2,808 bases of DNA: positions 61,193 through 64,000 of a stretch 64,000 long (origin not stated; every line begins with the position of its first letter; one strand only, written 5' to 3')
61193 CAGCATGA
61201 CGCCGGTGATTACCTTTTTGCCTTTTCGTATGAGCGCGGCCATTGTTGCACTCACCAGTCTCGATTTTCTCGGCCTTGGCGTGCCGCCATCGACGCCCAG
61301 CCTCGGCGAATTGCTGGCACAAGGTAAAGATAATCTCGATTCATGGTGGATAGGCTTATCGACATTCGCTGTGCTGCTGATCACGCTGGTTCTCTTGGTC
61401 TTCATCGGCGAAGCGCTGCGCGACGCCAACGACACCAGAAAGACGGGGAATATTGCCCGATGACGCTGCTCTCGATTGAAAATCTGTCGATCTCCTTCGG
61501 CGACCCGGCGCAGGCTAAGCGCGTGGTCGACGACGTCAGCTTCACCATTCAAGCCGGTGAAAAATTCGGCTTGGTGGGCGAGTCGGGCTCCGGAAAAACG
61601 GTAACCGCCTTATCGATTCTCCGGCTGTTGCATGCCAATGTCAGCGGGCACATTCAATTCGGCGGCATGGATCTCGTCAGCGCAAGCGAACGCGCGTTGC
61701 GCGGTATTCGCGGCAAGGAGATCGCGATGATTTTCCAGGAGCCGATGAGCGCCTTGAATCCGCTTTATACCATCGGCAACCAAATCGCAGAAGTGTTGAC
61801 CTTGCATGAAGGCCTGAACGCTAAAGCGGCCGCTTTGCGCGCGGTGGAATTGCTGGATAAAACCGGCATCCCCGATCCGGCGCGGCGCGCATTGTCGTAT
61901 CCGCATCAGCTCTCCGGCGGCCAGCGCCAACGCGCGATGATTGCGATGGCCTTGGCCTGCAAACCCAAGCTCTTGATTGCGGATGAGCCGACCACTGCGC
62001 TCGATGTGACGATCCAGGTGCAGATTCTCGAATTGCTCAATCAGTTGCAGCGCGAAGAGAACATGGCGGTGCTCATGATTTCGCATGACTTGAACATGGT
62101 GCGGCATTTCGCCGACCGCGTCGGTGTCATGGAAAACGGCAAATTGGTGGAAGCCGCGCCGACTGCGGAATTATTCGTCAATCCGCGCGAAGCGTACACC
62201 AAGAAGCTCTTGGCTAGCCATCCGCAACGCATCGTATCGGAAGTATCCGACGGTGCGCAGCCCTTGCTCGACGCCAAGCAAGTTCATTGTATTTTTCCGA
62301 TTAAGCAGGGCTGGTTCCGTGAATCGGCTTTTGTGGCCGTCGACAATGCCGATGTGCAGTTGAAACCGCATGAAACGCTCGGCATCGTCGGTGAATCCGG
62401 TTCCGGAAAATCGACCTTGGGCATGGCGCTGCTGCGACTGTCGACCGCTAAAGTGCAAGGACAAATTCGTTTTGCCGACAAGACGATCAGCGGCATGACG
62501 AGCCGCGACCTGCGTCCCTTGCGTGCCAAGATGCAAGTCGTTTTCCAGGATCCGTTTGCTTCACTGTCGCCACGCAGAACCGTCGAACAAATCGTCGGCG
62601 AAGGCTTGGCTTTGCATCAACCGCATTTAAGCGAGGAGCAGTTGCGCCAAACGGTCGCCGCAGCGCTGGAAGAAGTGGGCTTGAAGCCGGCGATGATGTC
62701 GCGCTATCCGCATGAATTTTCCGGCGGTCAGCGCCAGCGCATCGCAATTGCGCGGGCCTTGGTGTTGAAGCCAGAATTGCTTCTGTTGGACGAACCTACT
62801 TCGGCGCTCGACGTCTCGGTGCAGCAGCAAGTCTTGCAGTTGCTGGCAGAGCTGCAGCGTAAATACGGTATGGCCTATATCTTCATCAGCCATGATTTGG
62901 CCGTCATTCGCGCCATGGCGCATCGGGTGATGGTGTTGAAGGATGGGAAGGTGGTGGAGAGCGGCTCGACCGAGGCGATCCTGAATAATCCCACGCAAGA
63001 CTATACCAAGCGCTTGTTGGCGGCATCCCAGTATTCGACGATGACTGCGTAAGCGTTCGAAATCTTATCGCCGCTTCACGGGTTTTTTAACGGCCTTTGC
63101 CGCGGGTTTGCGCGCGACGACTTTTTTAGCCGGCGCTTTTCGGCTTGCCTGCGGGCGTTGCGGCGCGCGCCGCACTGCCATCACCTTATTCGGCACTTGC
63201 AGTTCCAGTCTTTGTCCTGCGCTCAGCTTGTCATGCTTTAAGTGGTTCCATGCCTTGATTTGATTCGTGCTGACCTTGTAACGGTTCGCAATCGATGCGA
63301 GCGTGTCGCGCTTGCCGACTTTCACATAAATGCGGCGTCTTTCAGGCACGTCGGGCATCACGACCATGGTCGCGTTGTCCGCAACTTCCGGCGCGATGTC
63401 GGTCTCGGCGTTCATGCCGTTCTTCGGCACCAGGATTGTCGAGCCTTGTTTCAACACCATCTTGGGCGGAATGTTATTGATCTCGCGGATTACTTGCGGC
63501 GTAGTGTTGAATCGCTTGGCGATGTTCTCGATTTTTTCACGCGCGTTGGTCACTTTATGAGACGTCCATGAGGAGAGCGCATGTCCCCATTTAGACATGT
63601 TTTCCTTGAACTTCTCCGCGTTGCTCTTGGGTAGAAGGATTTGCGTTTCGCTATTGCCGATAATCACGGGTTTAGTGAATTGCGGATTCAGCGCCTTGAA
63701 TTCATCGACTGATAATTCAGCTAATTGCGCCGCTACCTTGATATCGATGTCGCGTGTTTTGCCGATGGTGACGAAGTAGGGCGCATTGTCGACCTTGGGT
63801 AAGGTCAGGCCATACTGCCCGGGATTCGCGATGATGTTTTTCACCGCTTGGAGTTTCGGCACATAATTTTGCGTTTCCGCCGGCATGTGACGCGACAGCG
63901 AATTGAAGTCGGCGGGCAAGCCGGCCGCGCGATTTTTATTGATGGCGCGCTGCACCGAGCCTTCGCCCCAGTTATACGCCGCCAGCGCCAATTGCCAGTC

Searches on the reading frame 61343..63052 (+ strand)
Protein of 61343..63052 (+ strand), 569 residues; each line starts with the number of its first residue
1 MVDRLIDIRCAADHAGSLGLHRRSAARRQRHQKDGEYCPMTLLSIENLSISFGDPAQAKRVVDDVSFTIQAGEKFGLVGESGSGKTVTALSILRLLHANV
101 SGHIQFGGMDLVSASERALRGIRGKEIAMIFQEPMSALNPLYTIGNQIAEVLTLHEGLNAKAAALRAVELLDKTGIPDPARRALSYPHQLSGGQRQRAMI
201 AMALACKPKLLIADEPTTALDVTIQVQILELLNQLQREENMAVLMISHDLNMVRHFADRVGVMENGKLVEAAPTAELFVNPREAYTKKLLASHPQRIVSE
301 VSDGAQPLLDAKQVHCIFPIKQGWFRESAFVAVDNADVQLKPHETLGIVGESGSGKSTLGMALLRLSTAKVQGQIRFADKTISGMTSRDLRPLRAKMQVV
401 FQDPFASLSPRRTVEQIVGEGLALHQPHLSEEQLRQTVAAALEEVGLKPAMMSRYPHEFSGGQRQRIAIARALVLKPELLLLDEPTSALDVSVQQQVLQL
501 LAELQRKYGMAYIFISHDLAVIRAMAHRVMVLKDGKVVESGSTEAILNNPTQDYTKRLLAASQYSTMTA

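Call 31: search_protein_families(library=ncbifam, proteins=[window:61343-63052:+], max_evalue=1e-10)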
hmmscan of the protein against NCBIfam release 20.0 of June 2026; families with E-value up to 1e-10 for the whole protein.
window:61343-63052:+ (569 aa): 186 families (the best 25 are shown)
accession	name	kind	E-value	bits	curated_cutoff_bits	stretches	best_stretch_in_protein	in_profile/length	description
NF011713.0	PRK15134.1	equivalog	4.4e-206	685.6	834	1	40-561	3-528/529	microcin C ABC transporter ATP-binding protein YejF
NF007613.0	PRK10261.1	equivalog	4e-158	527.6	1077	2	40-295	10-274/623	glutathione ABC transporter ATP-binding protein GsiA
NF008453.0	PRK11308.1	subfamily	4.2e-143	476.6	408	2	304-562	8-265/334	dipeptide ABC transporter ATP-binding protein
NF011659.0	PRK15079.1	equivalog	1e-141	471.5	540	2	301-561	4-267/334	murein tripeptide/oligopeptide ABC transporter ATP binding protein OppF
NF008246.0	PRK11022.1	equivalog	4.1e-140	466.5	541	2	40-295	1-259/326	dipeptide ABC transporter ATP-binding protein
NF047576.1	opine_ATP_CntF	equivalog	2.7e-137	456.3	385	2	42-293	2-253/264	staphylopine uptake ABC transporter ATP-binding protein CntF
NF007010.1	PRK09473.1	subfamily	1.6e-136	454.2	575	2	42-295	1-256/318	oligopeptide ABC transporter ATP-binding protein OppD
NF047578.1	opine_ATP_CntD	equivalog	5.3e-136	452.1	380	2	42-293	2-253/266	staphylopine uptake ABC transporter ATP-binding protein CntD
TIGR02770.1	nickel_nikD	equivalog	2.1e-131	436.3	318.7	2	61-293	1-229/230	nickel import ATP-binding protein NikD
NF043079.1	MMSYN1_0167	equivalog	1.1e-128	430.5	740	2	115-295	296-476/561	oligopeptide ABC transporter ATP-binding protein OppD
NF043078.1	MMSYN1_0168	equivalog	1.1e-122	410.9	800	2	436-561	471-596/649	oligopeptide ABC transporter ATP-binding protein OppF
NF043071.1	DppF_dipep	equivalog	6.5e-122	407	660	2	303-562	8-266/331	dipeptide ABC transporter ATP-binding subunit DppF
TIGR02769.1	nickel_nikE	equivalog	2.6e-118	394.3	332.55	2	324-556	17-247/265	nickel import ATP-binding protein NikE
NF007739.0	PRK10419.1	subfamily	1.8e-112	375.3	354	2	326-544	20-237/268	nickel ABC transporter ATP-binding protein NikE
NF011692.0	PRK15112.1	equivalog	3.7e-97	325.1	452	2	307-565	4-257/269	putrescine export ABC transporter ATP-binding protein SapF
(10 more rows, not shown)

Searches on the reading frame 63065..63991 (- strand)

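Call 35: search_protein_families(library=ncbifam, proteins=[window:63065-63991:-], max_evalue=0.000001)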
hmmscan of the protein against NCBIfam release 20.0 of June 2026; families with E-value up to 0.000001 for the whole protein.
window:63065-63991:- (308 aa): 3 families
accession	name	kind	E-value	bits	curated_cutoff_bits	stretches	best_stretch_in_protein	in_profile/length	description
NF008050.0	PRK10783.1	equivalog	4.9e-40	137.2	508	2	2-193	194-392/457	murein transglycosylase D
NF004974.0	PRK06347.1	equivalog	2.6e-07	30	701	1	157-265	419-524/592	1,4-beta-N-acetylmuramoylhydrolase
TIGR02907.1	spore_VI_D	equivalog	5.3e-07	29.5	169.85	0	225-262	304-341/344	stage VI sporulation protein D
